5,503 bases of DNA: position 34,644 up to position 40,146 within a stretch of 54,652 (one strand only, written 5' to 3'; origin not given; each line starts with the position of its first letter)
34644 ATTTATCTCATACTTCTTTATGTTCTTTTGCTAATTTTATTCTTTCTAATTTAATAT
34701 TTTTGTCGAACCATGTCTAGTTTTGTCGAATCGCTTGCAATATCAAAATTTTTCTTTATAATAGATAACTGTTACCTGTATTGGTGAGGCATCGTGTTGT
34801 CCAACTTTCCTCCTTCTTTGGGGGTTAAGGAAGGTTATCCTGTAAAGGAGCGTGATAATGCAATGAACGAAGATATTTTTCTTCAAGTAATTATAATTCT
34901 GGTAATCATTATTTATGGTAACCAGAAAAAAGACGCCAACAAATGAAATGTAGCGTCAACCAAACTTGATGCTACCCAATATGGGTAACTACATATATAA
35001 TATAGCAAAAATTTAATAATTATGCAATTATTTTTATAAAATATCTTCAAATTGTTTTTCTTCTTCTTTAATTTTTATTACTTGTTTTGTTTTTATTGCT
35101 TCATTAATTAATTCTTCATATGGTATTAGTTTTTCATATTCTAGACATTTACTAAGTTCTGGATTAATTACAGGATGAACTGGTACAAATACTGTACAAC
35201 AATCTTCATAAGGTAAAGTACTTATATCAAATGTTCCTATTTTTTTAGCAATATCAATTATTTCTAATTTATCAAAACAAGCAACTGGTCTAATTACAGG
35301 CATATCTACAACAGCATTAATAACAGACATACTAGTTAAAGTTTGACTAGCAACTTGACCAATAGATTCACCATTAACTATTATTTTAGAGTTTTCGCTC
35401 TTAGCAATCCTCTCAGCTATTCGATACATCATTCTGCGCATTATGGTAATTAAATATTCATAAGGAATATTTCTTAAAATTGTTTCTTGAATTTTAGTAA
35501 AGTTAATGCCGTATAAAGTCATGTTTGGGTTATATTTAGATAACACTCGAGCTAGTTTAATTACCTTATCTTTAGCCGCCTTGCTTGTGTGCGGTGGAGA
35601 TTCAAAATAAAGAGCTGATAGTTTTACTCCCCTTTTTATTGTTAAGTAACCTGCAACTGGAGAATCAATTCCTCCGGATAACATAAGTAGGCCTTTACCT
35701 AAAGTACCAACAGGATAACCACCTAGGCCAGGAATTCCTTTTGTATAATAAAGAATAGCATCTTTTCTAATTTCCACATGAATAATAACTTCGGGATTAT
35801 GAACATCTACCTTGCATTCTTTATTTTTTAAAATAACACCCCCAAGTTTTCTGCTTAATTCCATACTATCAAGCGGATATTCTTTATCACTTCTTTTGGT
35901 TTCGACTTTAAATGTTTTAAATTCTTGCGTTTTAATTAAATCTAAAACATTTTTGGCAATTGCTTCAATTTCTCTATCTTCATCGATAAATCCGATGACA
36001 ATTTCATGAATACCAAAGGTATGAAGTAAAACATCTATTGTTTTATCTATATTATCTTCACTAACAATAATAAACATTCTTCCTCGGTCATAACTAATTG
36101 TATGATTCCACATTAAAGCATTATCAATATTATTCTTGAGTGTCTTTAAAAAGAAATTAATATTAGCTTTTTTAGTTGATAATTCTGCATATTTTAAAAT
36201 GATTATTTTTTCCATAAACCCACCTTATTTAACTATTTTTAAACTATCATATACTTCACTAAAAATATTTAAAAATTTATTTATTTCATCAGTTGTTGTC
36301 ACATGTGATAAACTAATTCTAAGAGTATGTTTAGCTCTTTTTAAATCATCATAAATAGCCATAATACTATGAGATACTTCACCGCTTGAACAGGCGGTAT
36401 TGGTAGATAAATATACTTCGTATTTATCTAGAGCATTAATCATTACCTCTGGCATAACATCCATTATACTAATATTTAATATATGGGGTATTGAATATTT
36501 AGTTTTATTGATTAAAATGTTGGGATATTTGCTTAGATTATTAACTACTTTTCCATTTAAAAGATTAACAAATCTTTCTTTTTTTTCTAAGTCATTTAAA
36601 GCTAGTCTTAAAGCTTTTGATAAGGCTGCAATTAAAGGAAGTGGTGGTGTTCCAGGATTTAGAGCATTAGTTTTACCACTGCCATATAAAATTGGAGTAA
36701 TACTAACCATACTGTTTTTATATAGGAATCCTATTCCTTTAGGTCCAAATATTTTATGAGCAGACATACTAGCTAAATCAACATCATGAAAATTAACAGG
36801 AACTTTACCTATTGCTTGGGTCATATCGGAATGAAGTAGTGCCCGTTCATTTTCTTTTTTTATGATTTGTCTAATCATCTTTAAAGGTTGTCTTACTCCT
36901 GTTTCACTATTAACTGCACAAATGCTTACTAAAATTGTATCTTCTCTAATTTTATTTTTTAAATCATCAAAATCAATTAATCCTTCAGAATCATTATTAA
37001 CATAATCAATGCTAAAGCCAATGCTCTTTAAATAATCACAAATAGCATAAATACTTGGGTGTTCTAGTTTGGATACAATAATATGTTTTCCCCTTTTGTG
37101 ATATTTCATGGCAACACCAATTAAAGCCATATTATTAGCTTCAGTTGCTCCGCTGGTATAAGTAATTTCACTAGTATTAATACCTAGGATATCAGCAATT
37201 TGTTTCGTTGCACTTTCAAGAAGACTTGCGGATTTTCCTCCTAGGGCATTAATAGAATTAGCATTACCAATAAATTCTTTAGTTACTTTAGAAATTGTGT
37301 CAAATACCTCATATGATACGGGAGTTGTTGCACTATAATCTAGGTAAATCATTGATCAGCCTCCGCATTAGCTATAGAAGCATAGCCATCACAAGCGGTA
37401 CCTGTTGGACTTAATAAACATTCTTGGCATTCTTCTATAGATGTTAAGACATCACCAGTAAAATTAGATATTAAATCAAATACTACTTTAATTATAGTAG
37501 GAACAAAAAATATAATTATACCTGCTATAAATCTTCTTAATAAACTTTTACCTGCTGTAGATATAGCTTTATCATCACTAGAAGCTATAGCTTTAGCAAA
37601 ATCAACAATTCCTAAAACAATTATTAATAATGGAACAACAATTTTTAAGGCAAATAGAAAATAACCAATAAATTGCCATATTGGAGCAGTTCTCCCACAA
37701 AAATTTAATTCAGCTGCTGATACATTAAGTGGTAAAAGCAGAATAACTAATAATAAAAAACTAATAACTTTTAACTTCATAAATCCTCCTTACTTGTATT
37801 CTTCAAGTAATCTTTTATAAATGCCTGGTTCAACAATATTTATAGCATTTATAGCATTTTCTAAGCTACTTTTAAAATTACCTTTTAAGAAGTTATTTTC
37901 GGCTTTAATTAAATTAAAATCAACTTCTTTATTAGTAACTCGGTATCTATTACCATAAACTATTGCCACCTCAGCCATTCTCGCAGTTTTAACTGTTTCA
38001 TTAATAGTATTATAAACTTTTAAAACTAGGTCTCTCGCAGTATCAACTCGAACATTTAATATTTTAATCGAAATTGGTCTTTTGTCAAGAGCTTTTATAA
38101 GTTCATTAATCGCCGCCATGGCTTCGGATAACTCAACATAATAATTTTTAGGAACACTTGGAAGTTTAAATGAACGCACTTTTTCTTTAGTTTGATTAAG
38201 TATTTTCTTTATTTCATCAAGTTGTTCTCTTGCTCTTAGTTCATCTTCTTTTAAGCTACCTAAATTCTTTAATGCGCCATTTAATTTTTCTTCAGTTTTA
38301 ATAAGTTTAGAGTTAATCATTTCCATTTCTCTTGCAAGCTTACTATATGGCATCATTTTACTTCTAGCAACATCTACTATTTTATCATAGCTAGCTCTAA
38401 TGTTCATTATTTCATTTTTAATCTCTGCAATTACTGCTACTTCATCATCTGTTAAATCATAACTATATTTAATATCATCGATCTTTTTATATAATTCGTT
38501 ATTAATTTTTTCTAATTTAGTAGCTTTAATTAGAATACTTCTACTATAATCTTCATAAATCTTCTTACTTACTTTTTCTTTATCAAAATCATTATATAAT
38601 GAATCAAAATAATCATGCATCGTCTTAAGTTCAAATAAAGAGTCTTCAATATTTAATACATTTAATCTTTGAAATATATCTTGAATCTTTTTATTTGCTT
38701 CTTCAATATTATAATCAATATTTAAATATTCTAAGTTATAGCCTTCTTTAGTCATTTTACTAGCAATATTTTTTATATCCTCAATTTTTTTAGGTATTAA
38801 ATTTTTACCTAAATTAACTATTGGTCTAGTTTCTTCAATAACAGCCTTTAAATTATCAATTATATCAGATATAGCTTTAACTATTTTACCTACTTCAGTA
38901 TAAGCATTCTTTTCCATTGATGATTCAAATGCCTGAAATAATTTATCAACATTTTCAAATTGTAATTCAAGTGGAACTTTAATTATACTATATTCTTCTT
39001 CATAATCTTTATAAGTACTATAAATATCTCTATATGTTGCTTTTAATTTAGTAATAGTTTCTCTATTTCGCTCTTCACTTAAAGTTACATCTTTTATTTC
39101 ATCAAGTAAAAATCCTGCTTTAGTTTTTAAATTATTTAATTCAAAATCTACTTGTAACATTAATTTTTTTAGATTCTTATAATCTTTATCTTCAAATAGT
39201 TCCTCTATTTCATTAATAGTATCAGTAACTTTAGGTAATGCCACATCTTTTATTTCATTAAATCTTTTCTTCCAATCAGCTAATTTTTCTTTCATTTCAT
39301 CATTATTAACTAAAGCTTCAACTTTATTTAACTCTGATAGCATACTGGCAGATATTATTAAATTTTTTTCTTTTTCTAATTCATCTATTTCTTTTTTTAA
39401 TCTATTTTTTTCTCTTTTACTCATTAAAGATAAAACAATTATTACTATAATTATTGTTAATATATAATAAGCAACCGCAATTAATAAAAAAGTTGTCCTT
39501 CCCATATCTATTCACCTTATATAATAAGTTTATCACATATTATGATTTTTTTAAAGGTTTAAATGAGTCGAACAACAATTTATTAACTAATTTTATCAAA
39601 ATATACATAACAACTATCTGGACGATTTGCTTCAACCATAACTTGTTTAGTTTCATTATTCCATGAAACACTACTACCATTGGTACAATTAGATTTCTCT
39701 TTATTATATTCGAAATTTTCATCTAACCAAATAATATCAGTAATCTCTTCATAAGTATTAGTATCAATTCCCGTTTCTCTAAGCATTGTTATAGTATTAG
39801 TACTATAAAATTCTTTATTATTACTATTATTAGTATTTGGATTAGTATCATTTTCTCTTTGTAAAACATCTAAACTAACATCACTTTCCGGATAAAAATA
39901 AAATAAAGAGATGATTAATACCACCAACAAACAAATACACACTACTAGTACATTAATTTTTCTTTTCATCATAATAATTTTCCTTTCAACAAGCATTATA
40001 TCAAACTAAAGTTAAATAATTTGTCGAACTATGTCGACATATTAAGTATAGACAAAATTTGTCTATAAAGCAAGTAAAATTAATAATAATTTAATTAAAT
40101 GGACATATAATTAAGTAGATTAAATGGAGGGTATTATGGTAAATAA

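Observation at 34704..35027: Spo0A-box-fronted promoter driving an anti-SD leader and a 27-aa hydrophobic peptide, opposed by a small convergent antisense RNA (type I toxin-antitoxin-like module under predicted sporulation control)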

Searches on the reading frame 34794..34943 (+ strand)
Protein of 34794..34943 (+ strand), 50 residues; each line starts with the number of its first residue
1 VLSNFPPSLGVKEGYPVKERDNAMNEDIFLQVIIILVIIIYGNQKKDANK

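Call 51: find_homologous_proteins(query=window:34794-34943:+, max_evalue=10)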
Query seq(50 aa) (50 aa): 3 proteins with E <= 10 among 3 candidates.
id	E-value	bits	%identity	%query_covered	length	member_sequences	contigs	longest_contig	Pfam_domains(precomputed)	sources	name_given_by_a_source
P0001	3.5e-18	81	95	84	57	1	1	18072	-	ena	-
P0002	2.7e-16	75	93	84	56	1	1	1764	-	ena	-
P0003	2.7e-5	41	93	54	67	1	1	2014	-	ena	-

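Call 53: find_encoding_contigs(protein=P0001, flank=3000, max_places=4)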
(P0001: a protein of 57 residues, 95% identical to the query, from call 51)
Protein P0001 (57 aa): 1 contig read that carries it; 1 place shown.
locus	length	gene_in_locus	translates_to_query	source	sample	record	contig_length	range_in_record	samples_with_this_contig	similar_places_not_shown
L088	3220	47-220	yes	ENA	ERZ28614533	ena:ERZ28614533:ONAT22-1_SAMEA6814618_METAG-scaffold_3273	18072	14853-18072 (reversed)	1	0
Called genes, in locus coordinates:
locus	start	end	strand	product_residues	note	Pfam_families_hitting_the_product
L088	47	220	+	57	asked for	-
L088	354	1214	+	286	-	PF00004:AAA (faint), PF01745:IPT, PF01715:IPPT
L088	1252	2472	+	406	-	PF09992:NAGPA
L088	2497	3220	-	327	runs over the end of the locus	PF01841:Transglut_core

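Call 55: find_encoding_contigs(protein=P0002, flank=3000, max_places=4)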
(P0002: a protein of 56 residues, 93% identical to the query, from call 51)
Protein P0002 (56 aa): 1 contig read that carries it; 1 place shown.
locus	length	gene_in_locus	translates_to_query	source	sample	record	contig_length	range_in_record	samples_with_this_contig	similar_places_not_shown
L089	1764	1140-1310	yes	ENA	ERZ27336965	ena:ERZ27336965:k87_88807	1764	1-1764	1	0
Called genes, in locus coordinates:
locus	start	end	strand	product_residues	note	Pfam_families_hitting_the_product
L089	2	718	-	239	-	?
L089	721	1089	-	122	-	PF14539:DUF4442 (weak), PF03061:4HBT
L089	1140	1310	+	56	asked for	-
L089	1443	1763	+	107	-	?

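Call 56: find_encoding_contigs(protein=P0003, flank=3000, max_places=4)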
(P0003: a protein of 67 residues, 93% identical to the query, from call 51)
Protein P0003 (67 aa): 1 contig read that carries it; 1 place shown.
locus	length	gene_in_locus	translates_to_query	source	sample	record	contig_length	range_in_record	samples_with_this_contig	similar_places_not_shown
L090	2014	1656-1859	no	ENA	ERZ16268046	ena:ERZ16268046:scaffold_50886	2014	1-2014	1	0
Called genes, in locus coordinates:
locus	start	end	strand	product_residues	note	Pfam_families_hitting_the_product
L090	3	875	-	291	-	?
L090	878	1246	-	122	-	PF03061:4HBT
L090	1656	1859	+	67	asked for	-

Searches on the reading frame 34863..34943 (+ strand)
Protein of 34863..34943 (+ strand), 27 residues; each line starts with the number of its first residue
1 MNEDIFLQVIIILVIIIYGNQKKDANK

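Call 22: search_protein_families(library=pfam, max_evalue=10, proteins=[window:34863-34943:+])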
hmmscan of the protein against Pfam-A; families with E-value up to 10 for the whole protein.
seq(27 aa): 0 families

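Call 23: search_protein_families(library=padloc, max_evalue=10, proteins=[window:34863-34943:+])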
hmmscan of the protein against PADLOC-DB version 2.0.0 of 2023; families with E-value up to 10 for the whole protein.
seq(27 aa): 0 families

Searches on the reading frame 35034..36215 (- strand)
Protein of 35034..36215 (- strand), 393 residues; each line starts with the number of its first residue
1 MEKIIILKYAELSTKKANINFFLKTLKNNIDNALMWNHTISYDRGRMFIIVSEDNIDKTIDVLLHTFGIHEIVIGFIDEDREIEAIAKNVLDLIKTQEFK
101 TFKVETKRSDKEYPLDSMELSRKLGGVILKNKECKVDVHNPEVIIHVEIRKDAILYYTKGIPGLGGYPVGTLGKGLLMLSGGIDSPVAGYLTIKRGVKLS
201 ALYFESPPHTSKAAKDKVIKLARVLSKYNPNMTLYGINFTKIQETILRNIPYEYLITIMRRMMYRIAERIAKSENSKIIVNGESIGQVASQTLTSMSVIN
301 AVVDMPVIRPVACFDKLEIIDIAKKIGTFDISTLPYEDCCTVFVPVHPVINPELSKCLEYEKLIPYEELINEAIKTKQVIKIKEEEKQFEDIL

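Call 8: find_related_loci(query=window:35034-36215:-, collection=genome_contigs, flank=6000)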
Query window:35034-36215:- (393 aa) in genome_contigs; peptide patterns used: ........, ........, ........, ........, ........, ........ (x = any residue, [..] = any of these).
599 stretches matched a pattern (row limit reached: there are more); 514 encode a relative of the query (tblastn E <= 1e-3); the best 80 are kept; 80 distinct loci.
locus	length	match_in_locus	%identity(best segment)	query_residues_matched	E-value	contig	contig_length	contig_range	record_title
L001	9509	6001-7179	92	1-393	0e+0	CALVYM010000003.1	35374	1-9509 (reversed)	MAG: uncultured Bacilli bacterium isolate BRZ_CT__bin11 genome assembly, contig: BRZ_CT__NODE_1664_length_35374_cov_11.9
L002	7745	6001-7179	91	1-393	0e+0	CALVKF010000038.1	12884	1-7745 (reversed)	MAG: uncultured Bacilli bacterium isolate BRZ_BL__bin6 genome assembly, contig: BRZ_BL__NODE_5001_length_12884_cov_8.033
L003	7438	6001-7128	93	1-376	0e+0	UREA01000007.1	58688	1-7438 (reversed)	uncultured Tenericutes bacterium isolate UMGS910 genome assembly, contig: NODE_171_length_58688_cov_5.110594, whole geno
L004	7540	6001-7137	91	1-379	0e+0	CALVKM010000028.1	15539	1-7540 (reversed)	MAG: uncultured Bacilli bacterium isolate BRZ_NS__bin93 genome assembly, contig: BRZ_NS__NODE_3701_length_15539_cov_38.1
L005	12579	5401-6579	73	1-393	0e+0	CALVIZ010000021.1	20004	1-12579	MAG: uncultured Bacilli bacterium isolate BRZ_PF__bin60 genome assembly, contig: BRZ_PF__NODE_3345_length_20004_cov_5.97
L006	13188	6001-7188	70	1-393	0e+0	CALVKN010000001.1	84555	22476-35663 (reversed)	MAG: uncultured Bacilli bacterium isolate BRZ_NK__bin60 genome assembly, contig: BRZ_NK__NODE_325_length_84555_cov_14.52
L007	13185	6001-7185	66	1-393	2e-172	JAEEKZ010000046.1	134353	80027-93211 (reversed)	MAG: Bacillales bacterium isolate Tb.RUG.204 k141_7692533_flag=0_multi=30.2295_len=134353, whole genome shotgun sequence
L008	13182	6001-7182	64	1-393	3e-170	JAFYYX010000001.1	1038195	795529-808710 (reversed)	MAG: Bacilli bacterium isolate RGIG7548 Water_buffalos_Omasum-1__c71, whole genome shotgun sequence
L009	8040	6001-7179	64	1-393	9e-168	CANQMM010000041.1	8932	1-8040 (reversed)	MAG: uncultured Bacilli bacterium isolate Lapin-013__bin24 genome assembly, contig: Lapin-013__NODE_4668_length_8932_cov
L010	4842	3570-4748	64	1-393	8e-170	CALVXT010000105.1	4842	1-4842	MAG: uncultured Bacilli bacterium isolate BRZ_EG__bin5 genome assembly, contig: BRZ_EG__NODE_23415_length_4842_cov_4.652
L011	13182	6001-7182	65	1-393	4e-166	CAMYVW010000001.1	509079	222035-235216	MAG TPA_asm: uncultured Tenericutes bacterium isolate SRR10912535_bin.32_metaWRAP_v1.3_MAG genome assembly, contig: ERZ1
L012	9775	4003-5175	64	1-391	6e-165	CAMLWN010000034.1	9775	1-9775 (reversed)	MAG: uncultured Tenericutes bacterium isolate ERR4303163_bin.31_MetaWRAP_v1.1_MAG genome assembly, contig: NODE_6312_len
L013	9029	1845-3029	64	1-393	3e-165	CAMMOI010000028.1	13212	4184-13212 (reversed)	MAG: uncultured Tenericutes bacterium isolate ERR4992208_bin.29_MetaWRAP_v1.1_MAG genome assembly, contig: NODE_3843_len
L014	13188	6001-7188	66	1-393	2e-164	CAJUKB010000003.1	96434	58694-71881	MAG TPA_asm: uncultured Bacilli bacterium isolate MGBC143693 genome assembly, contig: MGBC143693.3, whole genome shotgun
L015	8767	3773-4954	64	1-393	1e-164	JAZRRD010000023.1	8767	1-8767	MAG: Bacilli bacterium isolate T1900045356_YK20190046.MAGScoT_cleanbin_000024 SGB_6794_k141_2060870, whole genome shotgu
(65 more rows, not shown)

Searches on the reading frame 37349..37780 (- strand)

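Call 22: search_protein_families(library=pfam, max_evalue=10, proteins=[window:37349-37780:-])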
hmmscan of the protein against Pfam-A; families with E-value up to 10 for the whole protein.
window:37349-37780:- (143 aa): 5 families
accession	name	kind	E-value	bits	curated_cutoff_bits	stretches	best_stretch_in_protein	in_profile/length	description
PF10325.15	7TM_GPCR_Srz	-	0.0014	18.5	22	1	2-109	46-154/265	Serpentine type 7TM GPCR chemoreceptor Srz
PF18895.5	T4SS_pilin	-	0.0094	16.4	26.6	1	34-100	5-71/71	Type IV secretion system pilin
PF25686.1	Betaherpes_U91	-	0.13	12.2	27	1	70-120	5-58/157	Betaherpesvirus U91 protein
PF17063.10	PSMalpha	-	0.14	12.7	23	1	92-109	3-20/21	Phenol-soluble modulin alpha peptide family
PF17534.7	DUF5453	-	0.48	10.8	25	1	82-105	82-105/186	Family of unknown function (DUF5453)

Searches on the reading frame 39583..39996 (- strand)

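Call 22: search_protein_families(library=pfam, max_evalue=10, proteins=[window:39583-39996:-])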
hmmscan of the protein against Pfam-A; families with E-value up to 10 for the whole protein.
window:39583-39996:- (137 aa): 2 families
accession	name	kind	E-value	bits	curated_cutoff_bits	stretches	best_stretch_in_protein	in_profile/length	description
PF15581.11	Imm58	-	0.076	13.5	25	1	10-56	1-47/109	Immunity protein 58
PF11027.13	DUF2615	-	0.11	13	23.4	1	15-60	52-94/104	Protein of unknown function (DUF2615)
